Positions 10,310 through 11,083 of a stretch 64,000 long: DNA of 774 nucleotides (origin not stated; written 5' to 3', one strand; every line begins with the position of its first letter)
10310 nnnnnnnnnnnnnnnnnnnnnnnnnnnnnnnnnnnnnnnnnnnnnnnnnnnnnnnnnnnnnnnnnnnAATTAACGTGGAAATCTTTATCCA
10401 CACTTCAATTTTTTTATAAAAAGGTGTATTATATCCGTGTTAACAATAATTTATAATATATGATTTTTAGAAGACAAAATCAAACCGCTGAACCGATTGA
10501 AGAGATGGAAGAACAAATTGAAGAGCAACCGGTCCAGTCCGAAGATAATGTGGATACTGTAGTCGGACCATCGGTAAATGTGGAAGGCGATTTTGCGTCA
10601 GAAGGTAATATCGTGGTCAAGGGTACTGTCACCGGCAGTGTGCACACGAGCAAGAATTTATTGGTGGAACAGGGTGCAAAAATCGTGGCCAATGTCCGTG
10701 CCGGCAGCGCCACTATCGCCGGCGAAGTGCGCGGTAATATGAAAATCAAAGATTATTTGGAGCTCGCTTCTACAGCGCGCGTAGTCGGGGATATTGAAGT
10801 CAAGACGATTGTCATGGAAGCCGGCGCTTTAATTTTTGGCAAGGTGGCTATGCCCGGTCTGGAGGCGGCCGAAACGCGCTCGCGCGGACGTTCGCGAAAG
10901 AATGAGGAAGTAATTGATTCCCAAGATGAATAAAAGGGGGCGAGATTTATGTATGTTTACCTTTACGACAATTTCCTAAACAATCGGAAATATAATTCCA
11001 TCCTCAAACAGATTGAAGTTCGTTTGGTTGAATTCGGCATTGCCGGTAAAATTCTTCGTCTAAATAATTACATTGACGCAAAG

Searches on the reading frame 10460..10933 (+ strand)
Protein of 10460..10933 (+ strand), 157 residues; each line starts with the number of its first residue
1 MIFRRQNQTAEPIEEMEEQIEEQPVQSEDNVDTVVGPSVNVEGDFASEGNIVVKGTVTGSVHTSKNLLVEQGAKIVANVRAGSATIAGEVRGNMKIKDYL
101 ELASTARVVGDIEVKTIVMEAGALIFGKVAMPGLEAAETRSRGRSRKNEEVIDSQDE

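Call 97: search_protein_families(library=pfam, proteins=[window:10460-10933:+], max_evalue=0.0001)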
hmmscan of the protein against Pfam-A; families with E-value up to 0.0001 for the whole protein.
window:10460-10933:+ (157 aa): 1 family
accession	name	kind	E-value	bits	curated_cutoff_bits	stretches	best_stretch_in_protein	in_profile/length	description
PF04519.19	Bactofilin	-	1.1e-23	83.7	27.9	1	33-129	1-97/98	Polymer-forming cytoskeletal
